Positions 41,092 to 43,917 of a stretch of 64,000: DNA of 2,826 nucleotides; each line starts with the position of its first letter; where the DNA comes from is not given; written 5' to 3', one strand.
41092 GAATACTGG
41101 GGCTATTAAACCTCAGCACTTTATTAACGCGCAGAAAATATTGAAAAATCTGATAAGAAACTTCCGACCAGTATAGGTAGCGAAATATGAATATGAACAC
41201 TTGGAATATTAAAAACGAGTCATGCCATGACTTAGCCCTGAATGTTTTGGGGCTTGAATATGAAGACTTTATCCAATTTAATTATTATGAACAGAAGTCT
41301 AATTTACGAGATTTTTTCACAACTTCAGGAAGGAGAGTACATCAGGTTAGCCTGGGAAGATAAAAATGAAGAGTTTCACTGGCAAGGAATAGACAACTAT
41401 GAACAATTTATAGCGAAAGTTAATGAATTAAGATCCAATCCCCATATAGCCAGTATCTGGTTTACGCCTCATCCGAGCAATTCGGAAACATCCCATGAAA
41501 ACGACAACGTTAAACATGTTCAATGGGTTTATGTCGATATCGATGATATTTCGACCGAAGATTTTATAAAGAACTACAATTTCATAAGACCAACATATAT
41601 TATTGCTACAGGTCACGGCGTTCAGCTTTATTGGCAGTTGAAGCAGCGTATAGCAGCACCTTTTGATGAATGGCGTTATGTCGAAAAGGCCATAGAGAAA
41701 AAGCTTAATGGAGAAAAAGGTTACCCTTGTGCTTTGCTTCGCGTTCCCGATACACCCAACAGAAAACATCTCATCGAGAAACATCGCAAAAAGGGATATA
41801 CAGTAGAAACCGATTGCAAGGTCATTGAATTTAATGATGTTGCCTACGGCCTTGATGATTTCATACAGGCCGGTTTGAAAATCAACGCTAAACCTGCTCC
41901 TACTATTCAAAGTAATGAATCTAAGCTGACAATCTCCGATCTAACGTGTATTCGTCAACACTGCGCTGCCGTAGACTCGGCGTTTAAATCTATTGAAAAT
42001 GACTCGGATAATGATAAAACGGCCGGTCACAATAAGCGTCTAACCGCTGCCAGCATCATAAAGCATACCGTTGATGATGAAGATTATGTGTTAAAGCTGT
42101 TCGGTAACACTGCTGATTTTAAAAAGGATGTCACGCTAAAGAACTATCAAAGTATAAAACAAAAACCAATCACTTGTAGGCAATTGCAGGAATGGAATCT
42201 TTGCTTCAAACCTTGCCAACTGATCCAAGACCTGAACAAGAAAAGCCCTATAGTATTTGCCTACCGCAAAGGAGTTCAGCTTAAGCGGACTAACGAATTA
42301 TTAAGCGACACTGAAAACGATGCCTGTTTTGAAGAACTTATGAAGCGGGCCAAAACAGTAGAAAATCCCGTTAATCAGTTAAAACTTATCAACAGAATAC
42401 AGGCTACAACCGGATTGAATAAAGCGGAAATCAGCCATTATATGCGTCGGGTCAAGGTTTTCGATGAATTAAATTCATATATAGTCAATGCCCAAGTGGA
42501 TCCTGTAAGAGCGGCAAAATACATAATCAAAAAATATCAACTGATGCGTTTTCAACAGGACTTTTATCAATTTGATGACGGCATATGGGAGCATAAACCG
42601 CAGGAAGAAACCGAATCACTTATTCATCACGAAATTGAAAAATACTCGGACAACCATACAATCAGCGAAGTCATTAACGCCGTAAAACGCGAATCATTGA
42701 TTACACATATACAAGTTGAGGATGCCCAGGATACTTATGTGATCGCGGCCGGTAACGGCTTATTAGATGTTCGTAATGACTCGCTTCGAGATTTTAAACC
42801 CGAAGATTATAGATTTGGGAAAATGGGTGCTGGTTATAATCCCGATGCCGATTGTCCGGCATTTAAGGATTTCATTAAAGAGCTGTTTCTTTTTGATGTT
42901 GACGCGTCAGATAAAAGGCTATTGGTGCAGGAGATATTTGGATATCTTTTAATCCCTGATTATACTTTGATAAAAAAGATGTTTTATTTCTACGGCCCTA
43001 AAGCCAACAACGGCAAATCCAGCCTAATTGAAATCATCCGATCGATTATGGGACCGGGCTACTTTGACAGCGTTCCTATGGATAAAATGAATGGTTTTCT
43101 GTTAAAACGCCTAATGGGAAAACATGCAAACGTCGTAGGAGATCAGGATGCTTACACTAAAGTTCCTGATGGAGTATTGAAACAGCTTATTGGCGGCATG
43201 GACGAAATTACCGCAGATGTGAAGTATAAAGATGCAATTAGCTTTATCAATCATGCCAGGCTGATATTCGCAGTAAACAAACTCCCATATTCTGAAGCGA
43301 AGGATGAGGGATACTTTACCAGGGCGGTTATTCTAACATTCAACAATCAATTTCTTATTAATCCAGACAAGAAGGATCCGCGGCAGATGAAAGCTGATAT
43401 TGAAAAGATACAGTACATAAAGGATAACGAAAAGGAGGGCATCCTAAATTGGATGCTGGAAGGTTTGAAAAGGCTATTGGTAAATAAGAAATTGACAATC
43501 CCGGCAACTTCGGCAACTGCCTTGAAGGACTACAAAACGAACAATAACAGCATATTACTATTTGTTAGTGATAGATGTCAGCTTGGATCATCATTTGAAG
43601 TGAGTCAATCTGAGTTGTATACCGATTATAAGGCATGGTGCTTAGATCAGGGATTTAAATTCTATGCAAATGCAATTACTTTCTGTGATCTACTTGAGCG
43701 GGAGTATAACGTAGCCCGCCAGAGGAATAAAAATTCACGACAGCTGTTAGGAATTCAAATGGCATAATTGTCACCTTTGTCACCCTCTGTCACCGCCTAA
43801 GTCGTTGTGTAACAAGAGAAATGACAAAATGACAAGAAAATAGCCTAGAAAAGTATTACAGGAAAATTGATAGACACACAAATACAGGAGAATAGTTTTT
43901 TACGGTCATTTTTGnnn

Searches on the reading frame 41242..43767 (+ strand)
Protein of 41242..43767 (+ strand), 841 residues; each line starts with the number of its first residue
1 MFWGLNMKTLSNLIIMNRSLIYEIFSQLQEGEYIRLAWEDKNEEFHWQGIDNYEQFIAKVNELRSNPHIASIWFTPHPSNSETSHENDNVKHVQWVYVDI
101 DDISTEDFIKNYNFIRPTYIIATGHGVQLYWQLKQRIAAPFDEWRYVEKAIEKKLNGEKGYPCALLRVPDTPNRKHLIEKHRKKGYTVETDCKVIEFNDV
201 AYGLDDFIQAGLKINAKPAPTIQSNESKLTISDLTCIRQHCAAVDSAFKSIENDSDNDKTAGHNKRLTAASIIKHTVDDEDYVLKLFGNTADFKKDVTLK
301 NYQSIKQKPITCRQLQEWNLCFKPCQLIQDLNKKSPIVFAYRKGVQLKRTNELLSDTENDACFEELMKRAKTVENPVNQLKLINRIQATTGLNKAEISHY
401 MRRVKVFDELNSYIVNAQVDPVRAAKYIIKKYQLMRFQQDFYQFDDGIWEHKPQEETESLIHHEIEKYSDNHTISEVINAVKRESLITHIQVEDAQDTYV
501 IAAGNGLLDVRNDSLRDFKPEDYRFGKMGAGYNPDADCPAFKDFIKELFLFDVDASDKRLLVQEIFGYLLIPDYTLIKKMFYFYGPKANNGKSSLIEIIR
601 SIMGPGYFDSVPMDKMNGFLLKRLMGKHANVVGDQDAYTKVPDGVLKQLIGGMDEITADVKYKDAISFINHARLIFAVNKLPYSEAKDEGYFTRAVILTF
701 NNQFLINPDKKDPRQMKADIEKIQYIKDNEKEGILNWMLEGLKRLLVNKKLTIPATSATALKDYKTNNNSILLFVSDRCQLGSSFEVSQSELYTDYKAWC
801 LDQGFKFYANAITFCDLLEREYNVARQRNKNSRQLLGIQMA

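Call 8: search_protein_families(library=pfam, proteins=[window:41242-43767:+], max_evalue=0.01)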
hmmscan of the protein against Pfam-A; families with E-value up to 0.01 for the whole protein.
window:41242-43767:+ (841 aa): 3 families
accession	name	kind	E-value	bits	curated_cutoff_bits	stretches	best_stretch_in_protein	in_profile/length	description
PF19263.5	DUF5906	-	4e-15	56.9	27.6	1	583-692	1-112/114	Family of unknown function (DUF5906)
PF08706.16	D5_N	-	3e-12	47.5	22.4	1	427-549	3-144/145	D5 N terminal like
PF03288.22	Pox_D5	-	9e-06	26.5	21.4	1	767-824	2-59/86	Poxvirus D5 protein-like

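Call 9: search_protein_families(library=phrogs, proteins=[window:41242-43767:+], max_evalue=0.01)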
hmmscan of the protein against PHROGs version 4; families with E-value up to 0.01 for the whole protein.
window:41242-43767:+ (841 aa): 10 families
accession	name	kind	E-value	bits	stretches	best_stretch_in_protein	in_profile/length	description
phrog_864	-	DNA, RNA and nucleotide metabolism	6.6e-76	257.6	1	349-830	148-611/1064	DNA primase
phrog_1829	-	DNA, RNA and nucleotide metabolism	8.8e-54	183.8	1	422-839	327-754/772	DNA primase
phrog_6088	-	DNA, RNA and nucleotide metabolism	4.9e-52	178.4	1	433-840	350-763/772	DNA primase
phrog_1156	-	DNA, RNA and nucleotide metabolism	1.2e-47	164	1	479-820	455-802/855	DNA primase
phrog_2478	-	DNA, RNA and nucleotide metabolism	1.8e-40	139.8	1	454-840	463-840/854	DNA polymerase/primase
phrog_7601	-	unknown function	4.3e-34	119.2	1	562-836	5-267/289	-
phrog_1883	-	DNA, RNA and nucleotide metabolism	7.3e-32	111.5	1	465-840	383-747/756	DNA helicase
phrog_16950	-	DNA, RNA and nucleotide metabolism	3e-26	92.6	1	450-827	432-815/843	DNA primase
phrog_16213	-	DNA, RNA and nucleotide metabolism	5.7e-18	65.5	1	500-782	315-587/732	DNA primase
phrog_2249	-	DNA, RNA and nucleotide metabolism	4.5e-07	29.9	1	583-824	531-762/802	DNA primase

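Call 13: find_homologous_proteins(query=window:41242-43767:+, max_evalue=1e-10)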
Query window:41242-43767:+ (841 aa): 16 proteins with E <= 1e-10 among 7165 candidates.
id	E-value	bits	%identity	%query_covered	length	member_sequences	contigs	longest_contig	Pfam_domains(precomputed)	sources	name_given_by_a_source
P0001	0.0e+0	1945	100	100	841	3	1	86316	PF19263.6,PF08706.17,PF03288.23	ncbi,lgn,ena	-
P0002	0.0e+0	1670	88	98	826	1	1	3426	PF19263.6,PF08706.17,PF03288.23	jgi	-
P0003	0.0e+0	1634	86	98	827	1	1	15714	PF19263.6,PF08706.17,PF03288.23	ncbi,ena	-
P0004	0.0e+0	1363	70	99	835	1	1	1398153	PF19263.6,PF08706.17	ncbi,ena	-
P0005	0.0e+0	1088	57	99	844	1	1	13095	PF19263.6,PF08706.17,PF03288.23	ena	-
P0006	0.0e+0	1086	59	98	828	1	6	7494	PF19263.6,PF08706.17,PF03288.23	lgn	-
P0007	0.0e+0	1048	72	76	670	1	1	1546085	PF19263.6,PF08706.17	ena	-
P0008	6.3e-286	969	54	98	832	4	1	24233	PF19263.6,PF08706.17,PF03288.23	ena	-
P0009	9.0e-252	856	49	98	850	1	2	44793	PF19263.6,PF08706.17,PF03288.23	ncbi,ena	-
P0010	2.3e-243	828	57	77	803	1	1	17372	PF19263.6,PF08706.17,PF03288.23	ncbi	-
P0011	2.1e-232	792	52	86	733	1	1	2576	PF19263.6,PF08706.17,PF03288.23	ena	-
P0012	3.1e-210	719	53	73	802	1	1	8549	PF02257.22,PF19263.6,PF08706.17,PF03288.23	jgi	jgi:P4 family phage/plasmid primase-like protien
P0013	7.3e-146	506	57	46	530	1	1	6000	-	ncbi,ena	-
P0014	1.2e-144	502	56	45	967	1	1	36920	-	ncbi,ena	-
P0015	1.3e-16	78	25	40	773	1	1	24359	PF19263.6,PF13362.13,PF08706.17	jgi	jgi:P4 family phage/plasmid primase-like protien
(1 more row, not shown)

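Call 15: find_related_loci(query=A1, collection=genome_contigs, flank=6000)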
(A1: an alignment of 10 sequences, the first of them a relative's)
Query A1 (841 aa) in genome_contigs; peptide patterns used: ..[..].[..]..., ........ (x = any residue, [..] = any of these).
140 stretches matched a pattern; 1 encode a relative of the query (tblastn E <= 1e-3); 1 distinct loci.
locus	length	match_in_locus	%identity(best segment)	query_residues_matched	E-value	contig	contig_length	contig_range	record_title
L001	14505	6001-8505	70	7-841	0e+0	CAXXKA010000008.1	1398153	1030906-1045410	MAG: uncultured candidate division Zixibacteria bacterium isolate 057be676-9b3e-4ab3-9904-799d5201c552 genome assembly,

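Call 16: find_encoding_contigs(protein=P0001, flank=3000, max_places=3)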
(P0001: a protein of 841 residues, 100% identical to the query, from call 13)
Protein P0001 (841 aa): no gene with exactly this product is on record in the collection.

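Call 17: find_encoding_contigs(protein=P0003, flank=6000, max_places=3)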
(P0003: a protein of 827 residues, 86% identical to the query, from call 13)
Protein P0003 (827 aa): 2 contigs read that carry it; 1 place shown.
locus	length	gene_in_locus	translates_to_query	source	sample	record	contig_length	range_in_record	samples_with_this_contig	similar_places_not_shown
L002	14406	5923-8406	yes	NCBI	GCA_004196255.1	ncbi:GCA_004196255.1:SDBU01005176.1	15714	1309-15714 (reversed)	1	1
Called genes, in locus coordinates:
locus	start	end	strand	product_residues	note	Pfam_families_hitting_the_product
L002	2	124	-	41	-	?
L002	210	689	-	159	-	-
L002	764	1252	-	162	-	-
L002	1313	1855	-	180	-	-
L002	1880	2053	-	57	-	-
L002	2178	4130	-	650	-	PF00158:Sigma54_activat, PF14532:Sigma54_activ_2 (weak)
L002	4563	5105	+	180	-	PF01381:HTH_3, PF12844:HTH_19 (weak), PF13560:HTH_31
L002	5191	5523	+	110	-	-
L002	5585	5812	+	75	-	PF18903:DUF5659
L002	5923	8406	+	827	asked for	PF08706:D5_N, PF19263:DUF5906, PF03288:Pox_D5 (weak)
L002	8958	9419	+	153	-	-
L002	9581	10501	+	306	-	-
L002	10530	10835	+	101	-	-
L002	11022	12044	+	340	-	PF20796:PDDEXK_13, PF22558:REase-ARP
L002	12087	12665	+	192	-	-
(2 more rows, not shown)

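Call 18: find_encoding_contigs(protein=P0002, flank=6000, max_places=3)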
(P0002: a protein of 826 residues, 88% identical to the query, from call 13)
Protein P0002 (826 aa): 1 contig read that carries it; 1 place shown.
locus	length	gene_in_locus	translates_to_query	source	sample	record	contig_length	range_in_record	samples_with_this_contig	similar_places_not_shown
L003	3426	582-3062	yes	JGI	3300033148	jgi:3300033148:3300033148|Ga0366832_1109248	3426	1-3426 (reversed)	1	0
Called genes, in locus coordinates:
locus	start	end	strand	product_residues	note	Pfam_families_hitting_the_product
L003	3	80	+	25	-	?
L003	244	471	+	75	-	PF18903:DUF5659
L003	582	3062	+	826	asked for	PF08706:D5_N, PF19263:DUF5906, PF03288:Pox_D5 (weak)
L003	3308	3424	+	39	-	?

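Call 22: find_encoding_contigs(protein=P0005, flank=6000, max_places=2)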
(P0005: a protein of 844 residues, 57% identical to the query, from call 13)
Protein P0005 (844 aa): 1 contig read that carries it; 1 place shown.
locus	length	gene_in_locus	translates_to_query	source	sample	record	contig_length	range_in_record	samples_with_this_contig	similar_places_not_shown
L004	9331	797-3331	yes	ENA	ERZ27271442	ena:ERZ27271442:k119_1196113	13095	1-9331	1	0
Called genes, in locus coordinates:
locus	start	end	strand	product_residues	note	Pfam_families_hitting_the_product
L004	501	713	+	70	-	PF18903:DUF5659 (weak)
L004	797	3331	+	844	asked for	PF08706:D5_N, PF19263:DUF5906, PF03288:Pox_D5 (weak)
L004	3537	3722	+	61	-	-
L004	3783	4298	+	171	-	-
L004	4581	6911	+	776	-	PF04313:HSDR_N (weak), PF00270:DEAD, PF04851:ResIII, PF18766:SWI2_SNF2, PF00271:Helicase_C (faint)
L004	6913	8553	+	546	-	PF12161:HsdM_N, PF02384:N6_Mtase, PF01170:UPF0020, PF07669:Eco57I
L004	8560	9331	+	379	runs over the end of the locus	PF01850:PIN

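Call 23: find_encoding_contigs(protein=P0008, flank=6000, max_places=2)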
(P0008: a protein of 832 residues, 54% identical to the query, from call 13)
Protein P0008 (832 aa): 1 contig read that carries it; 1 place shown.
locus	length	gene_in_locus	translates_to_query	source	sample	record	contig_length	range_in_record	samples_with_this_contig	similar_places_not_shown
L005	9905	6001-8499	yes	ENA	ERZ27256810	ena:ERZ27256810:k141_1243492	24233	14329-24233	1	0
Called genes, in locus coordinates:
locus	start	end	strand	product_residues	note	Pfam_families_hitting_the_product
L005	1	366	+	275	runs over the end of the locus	-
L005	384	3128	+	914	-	-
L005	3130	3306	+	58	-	-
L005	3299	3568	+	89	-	-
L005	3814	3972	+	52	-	-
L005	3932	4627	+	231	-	-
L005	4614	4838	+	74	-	-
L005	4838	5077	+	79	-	-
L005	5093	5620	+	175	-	-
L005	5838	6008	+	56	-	-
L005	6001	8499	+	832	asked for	PF08706:D5_N, PF19263:DUF5906, PF03288:Pox_D5 (weak)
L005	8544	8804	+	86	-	-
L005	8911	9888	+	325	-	PF00145:DNA_methylase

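Call 24: find_encoding_contigs(protein=P0009, flank=6000, max_places=2)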
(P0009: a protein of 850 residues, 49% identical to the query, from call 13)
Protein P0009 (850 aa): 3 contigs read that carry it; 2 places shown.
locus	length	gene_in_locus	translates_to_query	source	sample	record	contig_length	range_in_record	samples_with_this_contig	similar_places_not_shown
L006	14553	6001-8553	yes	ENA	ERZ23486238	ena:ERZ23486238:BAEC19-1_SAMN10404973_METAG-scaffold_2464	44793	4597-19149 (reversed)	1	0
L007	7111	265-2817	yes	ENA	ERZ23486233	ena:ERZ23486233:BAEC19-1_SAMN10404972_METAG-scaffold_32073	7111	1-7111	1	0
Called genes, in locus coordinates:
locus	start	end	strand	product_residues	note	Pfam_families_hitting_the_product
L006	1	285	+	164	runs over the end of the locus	PF08534:Redoxin, PF00578:AhpC-TSA, PF00085:Thioredoxin (weak), PF13098:Thioredoxin_2, PF13905:Thioredoxin_8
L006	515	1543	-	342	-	PF24624:Int_N (weak), PF00589:Phage_integrase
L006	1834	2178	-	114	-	-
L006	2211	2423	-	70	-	-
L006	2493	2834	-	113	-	-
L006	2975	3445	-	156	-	-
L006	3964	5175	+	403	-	-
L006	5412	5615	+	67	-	-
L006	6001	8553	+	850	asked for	PF08706:D5_N, PF19263:DUF5906, PF03288:Pox_D5 (weak)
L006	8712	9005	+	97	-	-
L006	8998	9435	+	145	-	-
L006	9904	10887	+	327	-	PF00882:Zn_dep_PLPC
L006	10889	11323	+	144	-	-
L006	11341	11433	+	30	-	-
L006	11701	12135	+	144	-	-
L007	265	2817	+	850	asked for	PF08706:D5_N, PF19263:DUF5906, PF03288:Pox_D5 (weak)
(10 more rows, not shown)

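Call 25: find_encoding_contigs(protein=P0010, flank=6000, max_places=2)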
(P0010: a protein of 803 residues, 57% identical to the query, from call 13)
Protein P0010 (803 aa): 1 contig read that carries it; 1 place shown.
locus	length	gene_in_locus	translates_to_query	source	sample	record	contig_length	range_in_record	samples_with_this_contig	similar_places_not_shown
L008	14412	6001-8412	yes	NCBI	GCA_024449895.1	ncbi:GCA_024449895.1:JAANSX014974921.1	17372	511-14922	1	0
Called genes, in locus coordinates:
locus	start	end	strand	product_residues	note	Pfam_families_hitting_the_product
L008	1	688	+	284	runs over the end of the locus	-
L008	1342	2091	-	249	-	PF12728:HTH_17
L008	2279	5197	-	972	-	PF01839:FG-GAP (faint), PF13517:FG-GAP_3, PF00561:Abhydrolase_1 (faint), PF02450:LCAT, PF18962:Por_Secre_tail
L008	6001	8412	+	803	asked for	PF08706:D5_N, PF19263:DUF5906, PF03288:Pox_D5 (weak)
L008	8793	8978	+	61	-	-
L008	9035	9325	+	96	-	-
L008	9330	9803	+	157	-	-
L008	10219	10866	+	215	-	PF20009:GEVED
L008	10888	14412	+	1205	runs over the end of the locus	PF00092:VWA, PF24909:vWA_SIBA-E (weak), PF00149:Metallophos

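Call 31: search_solved_structures(query=window:41242-43767:+, max_evalue=1, show_alignments=2)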
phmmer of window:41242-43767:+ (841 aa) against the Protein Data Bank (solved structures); distinct sequences matched with E-value up to 1: 0.

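Call 33: search_solved_structures(query=A1, max_evalue=10, show_alignments=2)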
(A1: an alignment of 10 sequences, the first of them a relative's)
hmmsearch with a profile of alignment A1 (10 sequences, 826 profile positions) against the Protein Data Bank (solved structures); distinct sequences matched with E-value up to 10: 5.
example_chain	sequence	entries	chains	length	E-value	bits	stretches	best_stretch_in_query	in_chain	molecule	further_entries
7ola_A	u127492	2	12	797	2.7e-17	65.4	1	404-811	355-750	DNA primase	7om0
8iqh_A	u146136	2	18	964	9e-05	24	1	573-789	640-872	Putative primase C962R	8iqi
9ivf_A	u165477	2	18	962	0.0004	21.8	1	574-789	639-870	Putative primase C962R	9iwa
8wvz_A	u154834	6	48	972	0.00041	21.8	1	574-789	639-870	Putative primase C962R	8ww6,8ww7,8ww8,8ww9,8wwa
5mu7_B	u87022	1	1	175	0.047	15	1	283-374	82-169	Coatomer subunit delta-like protein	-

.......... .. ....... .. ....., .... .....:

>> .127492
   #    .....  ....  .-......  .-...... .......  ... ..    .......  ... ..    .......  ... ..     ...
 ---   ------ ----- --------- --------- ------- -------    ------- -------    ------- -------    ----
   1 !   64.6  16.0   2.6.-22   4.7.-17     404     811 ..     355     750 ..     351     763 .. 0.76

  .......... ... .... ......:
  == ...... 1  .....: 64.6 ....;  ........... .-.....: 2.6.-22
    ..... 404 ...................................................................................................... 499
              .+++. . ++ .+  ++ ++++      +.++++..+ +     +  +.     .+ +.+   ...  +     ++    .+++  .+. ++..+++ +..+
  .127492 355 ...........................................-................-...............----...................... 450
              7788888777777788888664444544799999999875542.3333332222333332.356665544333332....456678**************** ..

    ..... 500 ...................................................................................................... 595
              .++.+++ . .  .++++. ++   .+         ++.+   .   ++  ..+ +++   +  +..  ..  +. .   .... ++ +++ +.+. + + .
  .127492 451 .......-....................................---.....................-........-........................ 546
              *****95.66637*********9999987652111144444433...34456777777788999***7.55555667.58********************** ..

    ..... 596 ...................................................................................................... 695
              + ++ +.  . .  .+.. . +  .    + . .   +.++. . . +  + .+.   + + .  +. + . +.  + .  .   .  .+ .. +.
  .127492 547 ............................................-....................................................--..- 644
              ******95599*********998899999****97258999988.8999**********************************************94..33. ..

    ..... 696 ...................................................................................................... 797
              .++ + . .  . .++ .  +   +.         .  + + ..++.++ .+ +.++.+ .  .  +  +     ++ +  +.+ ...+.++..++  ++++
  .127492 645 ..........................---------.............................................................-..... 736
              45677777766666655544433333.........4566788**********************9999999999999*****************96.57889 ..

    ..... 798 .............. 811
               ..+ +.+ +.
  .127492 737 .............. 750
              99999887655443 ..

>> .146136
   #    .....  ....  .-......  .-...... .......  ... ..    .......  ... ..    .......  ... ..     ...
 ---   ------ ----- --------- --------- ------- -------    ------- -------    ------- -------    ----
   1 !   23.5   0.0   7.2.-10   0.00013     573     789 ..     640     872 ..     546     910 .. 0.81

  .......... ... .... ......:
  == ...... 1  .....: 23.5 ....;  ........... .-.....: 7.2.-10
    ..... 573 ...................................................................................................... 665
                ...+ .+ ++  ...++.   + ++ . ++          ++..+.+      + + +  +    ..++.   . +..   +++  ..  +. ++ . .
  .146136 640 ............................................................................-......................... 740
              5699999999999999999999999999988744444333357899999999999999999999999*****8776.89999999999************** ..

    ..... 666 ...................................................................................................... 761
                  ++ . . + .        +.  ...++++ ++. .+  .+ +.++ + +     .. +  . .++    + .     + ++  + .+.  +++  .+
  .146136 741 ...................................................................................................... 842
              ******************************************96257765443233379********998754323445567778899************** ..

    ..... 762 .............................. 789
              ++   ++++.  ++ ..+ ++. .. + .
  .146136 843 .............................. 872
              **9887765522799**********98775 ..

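Call 40: list_cluster_members(proteins=[P0001, P0003, P0009])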
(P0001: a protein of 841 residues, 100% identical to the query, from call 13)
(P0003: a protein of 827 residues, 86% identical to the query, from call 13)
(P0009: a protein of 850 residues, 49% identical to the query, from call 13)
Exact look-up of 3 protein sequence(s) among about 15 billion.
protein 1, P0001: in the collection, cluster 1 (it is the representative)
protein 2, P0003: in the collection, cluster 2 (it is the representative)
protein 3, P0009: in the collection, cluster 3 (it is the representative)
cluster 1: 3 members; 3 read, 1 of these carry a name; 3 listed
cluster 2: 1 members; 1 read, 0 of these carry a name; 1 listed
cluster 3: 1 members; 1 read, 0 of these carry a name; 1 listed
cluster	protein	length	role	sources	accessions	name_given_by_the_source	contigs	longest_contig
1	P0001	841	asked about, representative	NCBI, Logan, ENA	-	-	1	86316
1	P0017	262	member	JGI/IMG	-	P4 family phage/plasmid primase-like protien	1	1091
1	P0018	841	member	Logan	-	-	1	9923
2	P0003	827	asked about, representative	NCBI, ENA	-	-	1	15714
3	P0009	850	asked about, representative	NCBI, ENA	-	-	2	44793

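Call 43: find_encoding_contigs(protein=P0006, flank=4000, max_places=2)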
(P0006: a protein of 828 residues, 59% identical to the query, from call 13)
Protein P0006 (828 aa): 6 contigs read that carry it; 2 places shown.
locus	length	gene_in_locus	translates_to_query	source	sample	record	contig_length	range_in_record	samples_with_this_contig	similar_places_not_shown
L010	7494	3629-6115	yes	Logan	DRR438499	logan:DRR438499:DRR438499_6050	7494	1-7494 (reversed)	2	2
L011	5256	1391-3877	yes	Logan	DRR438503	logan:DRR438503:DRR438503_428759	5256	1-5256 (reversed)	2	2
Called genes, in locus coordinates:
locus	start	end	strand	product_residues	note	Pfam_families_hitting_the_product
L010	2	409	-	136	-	?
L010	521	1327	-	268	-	PF01209:Ubie_methyltran, PF13489:Methyltransf_23, PF13847:Methyltransf_31, PF08241:Methyltransf_11, PF08242:Methyltransf_12, PF13649:Methyltransf_25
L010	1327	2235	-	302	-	PF00535:Glycos_transf_2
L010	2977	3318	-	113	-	-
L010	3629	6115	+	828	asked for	PF08706:D5_N, PF19263:DUF5906, PF03288:Pox_D5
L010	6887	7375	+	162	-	-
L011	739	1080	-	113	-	-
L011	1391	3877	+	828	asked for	PF08706:D5_N, PF19263:DUF5906, PF03288:Pox_D5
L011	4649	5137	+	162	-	-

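Call 44: find_encoding_contigs(protein=P0012, flank=4000, max_places=2)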
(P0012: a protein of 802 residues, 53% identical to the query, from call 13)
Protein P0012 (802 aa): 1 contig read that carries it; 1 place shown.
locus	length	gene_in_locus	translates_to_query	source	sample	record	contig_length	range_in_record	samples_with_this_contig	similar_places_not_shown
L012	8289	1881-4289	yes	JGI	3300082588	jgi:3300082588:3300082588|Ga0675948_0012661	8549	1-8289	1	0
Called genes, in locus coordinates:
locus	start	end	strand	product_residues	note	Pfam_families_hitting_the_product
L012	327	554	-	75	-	-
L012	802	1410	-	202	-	-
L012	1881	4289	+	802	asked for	PF08706:D5_N, PF19263:DUF5906, PF02257:RFX_DNA_binding (weak), PF03288:Pox_D5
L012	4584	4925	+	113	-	-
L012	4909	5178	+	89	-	-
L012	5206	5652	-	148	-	-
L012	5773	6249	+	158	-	-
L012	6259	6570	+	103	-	-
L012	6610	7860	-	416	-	-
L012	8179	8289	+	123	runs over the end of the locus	?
